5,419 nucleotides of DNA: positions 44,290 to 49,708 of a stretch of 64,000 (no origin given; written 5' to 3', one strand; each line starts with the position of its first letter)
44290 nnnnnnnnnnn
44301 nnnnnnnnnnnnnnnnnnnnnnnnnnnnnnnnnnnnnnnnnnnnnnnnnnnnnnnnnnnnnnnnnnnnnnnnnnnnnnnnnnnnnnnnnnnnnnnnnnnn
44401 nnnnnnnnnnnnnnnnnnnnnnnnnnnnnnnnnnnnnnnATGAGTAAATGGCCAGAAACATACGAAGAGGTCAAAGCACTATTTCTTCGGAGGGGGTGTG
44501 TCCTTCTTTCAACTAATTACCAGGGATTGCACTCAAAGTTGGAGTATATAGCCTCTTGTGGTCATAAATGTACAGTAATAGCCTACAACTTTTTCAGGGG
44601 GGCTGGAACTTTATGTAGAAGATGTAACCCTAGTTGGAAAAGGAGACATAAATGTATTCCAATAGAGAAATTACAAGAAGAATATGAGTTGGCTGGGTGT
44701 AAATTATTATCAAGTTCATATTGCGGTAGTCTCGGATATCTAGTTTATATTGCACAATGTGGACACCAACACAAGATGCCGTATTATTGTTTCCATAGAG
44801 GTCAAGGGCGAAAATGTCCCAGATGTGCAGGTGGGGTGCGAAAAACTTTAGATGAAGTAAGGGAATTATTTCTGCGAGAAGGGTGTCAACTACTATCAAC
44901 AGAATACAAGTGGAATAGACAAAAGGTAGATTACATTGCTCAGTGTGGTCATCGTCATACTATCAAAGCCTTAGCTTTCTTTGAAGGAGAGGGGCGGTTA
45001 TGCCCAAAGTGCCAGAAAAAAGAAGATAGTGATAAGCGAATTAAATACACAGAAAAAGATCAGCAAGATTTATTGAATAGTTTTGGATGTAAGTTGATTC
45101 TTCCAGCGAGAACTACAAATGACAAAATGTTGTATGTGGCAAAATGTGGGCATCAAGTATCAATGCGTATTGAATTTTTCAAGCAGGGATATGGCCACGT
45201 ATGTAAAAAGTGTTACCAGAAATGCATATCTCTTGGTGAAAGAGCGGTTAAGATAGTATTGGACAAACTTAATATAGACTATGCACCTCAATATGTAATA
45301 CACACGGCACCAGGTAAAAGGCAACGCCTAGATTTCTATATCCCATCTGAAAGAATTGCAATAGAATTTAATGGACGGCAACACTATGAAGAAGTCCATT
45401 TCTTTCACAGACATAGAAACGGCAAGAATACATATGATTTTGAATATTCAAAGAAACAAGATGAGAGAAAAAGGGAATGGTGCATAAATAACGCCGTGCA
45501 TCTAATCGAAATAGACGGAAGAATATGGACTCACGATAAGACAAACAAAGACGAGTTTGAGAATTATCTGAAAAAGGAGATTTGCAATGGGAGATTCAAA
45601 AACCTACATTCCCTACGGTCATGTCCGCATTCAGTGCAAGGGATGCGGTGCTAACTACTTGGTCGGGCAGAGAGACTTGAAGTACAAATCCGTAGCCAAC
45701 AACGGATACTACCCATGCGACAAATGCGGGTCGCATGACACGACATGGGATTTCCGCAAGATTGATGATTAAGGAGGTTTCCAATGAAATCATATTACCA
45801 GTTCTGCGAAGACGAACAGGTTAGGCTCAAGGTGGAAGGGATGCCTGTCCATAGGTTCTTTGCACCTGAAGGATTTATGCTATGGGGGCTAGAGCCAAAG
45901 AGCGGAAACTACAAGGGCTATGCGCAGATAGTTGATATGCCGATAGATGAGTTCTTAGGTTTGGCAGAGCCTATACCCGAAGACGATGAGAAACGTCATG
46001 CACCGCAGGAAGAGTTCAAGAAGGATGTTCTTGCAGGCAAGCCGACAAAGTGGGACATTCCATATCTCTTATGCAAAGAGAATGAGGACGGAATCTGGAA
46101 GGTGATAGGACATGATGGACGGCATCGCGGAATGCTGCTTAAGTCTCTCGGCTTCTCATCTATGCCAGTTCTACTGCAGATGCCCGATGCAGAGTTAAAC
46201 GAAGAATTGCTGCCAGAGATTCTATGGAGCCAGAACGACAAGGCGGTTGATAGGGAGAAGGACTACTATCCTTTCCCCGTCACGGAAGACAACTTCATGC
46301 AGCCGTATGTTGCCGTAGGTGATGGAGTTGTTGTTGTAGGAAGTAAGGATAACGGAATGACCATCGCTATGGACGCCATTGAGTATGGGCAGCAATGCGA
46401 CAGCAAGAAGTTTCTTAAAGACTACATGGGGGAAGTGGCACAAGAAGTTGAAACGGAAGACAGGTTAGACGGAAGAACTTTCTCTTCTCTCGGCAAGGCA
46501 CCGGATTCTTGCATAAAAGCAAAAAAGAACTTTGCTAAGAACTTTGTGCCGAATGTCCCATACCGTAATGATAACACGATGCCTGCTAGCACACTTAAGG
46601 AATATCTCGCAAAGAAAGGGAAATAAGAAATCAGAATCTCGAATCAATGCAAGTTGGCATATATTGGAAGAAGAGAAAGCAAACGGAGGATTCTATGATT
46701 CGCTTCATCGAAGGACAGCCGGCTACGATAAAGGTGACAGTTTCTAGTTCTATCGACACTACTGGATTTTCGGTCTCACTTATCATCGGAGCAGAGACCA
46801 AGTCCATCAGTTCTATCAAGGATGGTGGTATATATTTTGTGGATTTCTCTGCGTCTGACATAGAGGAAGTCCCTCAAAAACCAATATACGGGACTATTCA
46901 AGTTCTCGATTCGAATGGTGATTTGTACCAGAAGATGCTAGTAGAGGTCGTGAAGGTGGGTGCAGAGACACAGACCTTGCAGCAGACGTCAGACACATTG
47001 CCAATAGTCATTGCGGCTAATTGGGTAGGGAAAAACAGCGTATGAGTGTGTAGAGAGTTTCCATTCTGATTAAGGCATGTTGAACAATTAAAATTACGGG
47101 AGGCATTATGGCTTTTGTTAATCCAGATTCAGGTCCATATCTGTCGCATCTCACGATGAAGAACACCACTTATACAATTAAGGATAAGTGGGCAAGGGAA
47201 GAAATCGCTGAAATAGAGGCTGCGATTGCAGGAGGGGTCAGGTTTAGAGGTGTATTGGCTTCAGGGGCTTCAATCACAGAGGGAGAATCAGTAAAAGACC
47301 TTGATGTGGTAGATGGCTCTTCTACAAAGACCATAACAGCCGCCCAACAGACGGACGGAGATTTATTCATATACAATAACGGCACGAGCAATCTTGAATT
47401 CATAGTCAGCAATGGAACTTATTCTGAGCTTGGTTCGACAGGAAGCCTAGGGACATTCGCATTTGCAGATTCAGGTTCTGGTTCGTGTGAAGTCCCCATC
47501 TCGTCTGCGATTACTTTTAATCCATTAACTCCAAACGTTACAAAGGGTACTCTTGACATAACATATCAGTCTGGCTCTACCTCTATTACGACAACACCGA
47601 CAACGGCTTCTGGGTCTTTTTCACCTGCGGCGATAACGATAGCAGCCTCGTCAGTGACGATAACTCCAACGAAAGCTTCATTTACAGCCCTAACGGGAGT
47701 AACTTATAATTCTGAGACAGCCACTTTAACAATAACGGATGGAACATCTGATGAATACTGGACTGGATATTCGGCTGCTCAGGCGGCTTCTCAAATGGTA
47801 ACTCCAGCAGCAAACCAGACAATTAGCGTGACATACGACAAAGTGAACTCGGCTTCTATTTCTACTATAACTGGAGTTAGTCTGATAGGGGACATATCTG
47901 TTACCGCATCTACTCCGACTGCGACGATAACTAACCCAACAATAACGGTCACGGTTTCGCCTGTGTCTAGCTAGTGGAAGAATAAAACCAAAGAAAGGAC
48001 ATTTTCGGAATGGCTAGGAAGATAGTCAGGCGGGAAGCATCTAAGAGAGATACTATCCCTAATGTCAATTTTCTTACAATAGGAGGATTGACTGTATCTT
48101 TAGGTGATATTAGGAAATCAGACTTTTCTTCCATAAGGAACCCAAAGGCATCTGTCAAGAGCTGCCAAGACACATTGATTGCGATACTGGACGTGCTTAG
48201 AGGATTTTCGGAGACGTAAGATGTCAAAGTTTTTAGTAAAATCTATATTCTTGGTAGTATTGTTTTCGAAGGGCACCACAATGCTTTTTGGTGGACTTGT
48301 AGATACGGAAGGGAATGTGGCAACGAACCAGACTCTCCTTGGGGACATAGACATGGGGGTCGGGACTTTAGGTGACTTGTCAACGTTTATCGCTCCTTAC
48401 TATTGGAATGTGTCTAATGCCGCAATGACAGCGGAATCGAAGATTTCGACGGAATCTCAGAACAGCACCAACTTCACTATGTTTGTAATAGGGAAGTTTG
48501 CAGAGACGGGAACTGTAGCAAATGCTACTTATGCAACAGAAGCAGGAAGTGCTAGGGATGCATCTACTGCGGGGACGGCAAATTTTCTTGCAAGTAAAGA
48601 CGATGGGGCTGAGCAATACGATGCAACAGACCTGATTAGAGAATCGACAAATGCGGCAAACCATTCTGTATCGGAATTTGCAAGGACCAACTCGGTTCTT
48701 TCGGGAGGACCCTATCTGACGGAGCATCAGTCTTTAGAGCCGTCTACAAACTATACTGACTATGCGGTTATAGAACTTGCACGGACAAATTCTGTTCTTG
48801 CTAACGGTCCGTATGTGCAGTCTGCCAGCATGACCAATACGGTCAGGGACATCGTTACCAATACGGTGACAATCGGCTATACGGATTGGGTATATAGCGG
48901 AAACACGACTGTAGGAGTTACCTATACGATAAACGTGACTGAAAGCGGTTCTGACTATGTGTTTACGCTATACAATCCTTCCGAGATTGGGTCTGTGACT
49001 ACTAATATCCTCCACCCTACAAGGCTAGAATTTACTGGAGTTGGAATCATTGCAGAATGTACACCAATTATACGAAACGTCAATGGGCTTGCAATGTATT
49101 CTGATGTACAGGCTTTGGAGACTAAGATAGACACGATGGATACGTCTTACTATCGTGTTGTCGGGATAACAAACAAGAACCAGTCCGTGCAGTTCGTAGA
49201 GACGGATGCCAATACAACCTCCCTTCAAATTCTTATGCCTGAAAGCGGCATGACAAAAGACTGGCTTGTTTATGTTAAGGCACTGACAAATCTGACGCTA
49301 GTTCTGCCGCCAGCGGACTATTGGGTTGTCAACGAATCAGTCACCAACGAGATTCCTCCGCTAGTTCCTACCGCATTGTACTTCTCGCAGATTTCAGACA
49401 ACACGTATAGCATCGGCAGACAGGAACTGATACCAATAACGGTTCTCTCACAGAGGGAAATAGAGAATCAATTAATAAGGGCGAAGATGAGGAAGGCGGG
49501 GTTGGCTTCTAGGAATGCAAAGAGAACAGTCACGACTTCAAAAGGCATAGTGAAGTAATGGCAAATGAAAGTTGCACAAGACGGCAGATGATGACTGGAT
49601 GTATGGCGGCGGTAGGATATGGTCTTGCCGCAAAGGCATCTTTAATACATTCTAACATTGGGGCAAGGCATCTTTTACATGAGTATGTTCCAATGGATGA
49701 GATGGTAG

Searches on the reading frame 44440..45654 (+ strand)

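Call 13: search_protein_families(library=phrogs, proteins=[window:44440-45654:+], max_evalue=0.001)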
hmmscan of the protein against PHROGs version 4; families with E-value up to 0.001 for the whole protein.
window:44440-45654:+ (404 aa): 8 families
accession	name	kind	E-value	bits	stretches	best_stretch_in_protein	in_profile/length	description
phrog_559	-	DNA, RNA and nucleotide metabolism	1.6e-46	160.4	1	10-379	63-417/607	HNH endonuclease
phrog_4538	-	unknown function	8.9e-24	85.2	1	235-361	204-318/447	-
phrog_9084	-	DNA, RNA and nucleotide metabolism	2e-20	74.7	1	234-387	33-179/187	homing endonuclease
phrog_7140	-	DNA, RNA and nucleotide metabolism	3.6e-20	73.1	1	209-359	83-212/423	intron encoded nuclease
phrog_3339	-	DNA, RNA and nucleotide metabolism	5.8e-09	36.5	1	159-372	163-342/536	homing endonuclease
phrog_34504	-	unknown function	3.7e-06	27.3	1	282-357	296-363/386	-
phrog_503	-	unknown function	2.1e-05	25.2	0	264-314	32-80/144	-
phrog_27771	-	unknown function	0.00094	19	0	296-358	467-523/549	-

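Call 92: search_protein_families(library=pfam, proteins=[window:44440-45654:+], max_evalue=0.001)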
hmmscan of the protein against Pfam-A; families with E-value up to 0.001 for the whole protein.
window:44440-45654:+ (404 aa): 0 families

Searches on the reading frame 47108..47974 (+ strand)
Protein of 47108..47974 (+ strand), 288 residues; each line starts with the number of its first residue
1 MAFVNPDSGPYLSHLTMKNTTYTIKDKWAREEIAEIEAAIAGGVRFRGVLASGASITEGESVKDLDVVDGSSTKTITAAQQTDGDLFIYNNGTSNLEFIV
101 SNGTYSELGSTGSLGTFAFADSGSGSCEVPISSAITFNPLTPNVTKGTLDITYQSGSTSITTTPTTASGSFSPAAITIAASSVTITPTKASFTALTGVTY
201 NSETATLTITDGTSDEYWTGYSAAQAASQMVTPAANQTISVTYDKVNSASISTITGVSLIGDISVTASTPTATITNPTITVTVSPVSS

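Call 13: search_protein_families(library=phrogs, proteins=[window:47108-47974:+], max_evalue=0.001)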
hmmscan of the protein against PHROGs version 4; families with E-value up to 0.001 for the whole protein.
window:47108-47974:+ (288 aa): 0 families

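Call 22: search_protein_families(library=pfam, proteins=[window:47108-47974:+], max_evalue=0.05)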
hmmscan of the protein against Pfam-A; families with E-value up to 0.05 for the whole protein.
window:47108-47974:+ (288 aa): 0 families

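Call 48: search_solved_structures(query=window:47108-47974:+, max_evalue=1)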
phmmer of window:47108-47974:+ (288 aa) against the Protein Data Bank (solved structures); distinct sequences matched with E-value up to 1: 0.

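Call 87: search_protein_families(library=ncbifam, proteins=[window:47108-47971:+], max_evalue=0.01)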
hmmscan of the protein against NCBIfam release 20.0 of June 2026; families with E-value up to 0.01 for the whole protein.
window:47108-47971:+ (288 aa): 0 families

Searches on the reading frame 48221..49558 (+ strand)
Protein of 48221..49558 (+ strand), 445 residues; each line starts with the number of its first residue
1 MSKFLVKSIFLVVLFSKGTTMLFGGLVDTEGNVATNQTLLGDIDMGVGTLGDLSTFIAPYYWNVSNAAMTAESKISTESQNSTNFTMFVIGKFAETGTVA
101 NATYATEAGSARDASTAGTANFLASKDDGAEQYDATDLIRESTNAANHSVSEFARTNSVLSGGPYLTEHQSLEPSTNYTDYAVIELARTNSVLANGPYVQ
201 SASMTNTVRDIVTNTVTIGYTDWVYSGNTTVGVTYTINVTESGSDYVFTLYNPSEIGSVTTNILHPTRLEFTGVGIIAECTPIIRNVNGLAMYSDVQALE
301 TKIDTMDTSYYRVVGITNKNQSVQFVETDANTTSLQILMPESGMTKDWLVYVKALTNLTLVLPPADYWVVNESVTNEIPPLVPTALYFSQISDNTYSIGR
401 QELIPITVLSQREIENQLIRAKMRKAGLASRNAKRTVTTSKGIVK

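Call 13: search_protein_families(library=phrogs, proteins=[window:48281-49558:+], max_evalue=0.001)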
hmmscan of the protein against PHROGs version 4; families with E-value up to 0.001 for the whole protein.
window:48281-49558:+ (425 aa): 0 families

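Call 22: search_protein_families(library=pfam, proteins=[window:48221-49558:+], max_evalue=0.05)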
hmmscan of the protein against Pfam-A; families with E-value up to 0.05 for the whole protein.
window:48221-49558:+ (445 aa): 0 families

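Call 49: search_solved_structures(query=window:48221-49558:+, max_evalue=1)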
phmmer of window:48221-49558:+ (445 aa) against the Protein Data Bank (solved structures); distinct sequences matched with E-value up to 1: 2.
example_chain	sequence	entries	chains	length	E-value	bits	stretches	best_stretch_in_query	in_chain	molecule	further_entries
9irf_C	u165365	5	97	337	0.48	12.6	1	32-142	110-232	CRISPR-associated protein Csy3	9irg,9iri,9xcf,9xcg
2kqv_A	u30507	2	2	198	0.52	12.5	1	181-235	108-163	Non-structural protein 3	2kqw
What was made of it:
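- No tail family matches the upstream genes (calls 13, 22, 48, 49).
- Tried and rejected: PDB sequence searches with the 288-aa and 445-aa proteins found nothing significant (calls 48, 49).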

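Call 87: search_protein_families(library=ncbifam, proteins=[window:48221-49555:+], max_evalue=0.01)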
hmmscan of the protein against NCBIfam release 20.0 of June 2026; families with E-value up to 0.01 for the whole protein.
window:48221-49555:+ (445 aa): 0 families
